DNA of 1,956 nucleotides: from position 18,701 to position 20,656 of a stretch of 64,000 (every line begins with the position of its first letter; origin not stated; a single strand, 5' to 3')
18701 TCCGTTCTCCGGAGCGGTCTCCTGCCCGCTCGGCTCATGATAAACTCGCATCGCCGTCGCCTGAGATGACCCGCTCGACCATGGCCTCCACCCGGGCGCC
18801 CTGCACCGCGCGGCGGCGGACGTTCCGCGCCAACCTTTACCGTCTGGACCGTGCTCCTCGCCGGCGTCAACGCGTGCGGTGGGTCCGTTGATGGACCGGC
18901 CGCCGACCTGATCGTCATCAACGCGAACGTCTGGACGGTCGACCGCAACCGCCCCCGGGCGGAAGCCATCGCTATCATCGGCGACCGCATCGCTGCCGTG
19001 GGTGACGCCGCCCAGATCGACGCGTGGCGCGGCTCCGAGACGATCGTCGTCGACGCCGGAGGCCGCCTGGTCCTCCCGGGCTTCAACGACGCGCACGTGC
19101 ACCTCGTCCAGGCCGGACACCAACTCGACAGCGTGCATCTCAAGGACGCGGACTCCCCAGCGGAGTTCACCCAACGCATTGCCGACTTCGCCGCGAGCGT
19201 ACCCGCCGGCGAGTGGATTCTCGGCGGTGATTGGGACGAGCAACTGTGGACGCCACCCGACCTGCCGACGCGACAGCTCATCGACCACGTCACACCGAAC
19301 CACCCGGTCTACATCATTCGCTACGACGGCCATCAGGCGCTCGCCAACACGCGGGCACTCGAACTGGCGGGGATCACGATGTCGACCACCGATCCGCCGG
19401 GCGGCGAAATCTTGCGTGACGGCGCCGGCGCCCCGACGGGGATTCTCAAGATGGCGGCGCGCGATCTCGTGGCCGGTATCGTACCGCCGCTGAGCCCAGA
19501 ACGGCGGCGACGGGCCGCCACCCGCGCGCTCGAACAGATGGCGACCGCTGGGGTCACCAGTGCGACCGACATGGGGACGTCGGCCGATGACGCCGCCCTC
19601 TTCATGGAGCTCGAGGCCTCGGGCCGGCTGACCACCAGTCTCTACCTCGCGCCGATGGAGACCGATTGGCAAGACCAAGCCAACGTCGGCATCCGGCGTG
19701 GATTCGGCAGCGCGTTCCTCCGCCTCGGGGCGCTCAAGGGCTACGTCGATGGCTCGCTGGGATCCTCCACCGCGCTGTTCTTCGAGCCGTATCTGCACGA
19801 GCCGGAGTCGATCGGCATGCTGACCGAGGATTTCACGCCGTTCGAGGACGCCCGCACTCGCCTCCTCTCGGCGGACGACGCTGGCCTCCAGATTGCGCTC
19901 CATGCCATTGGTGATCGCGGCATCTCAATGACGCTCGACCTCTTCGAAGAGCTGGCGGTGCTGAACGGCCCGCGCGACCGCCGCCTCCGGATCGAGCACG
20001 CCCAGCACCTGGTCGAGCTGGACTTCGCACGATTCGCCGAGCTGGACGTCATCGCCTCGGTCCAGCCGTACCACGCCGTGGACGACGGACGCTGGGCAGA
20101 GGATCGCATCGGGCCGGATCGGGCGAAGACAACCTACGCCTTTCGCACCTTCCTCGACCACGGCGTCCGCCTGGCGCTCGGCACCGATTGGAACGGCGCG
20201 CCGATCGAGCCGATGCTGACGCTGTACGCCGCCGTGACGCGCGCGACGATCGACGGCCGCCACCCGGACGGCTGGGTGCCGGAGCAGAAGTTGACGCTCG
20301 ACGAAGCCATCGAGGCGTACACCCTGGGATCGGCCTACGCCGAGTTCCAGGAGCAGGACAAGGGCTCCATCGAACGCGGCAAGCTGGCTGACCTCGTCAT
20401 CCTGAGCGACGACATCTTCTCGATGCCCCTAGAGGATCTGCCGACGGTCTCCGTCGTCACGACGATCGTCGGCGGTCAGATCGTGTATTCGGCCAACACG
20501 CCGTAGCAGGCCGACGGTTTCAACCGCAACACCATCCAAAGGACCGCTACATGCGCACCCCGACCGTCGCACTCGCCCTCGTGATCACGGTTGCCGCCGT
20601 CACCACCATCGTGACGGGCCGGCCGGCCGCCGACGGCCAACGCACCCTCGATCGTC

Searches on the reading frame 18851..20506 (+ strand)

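Call 37: search_protein_families(library=pfam, proteins=[window:18851-20506:+], max_evalue=0.001)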
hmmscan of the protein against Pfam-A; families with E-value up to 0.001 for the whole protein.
window:18851-20506:+ (551 aa): 2 families
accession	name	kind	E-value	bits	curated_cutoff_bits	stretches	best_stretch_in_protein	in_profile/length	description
PF07969.17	Amidohydro_3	-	7.1e-113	379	29.7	1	66-546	2-472/472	Amidohydrolase family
PF01979.26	Amidohydro_1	-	4.3e-21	76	25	1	214-545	29-345/345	Amidohydrolase family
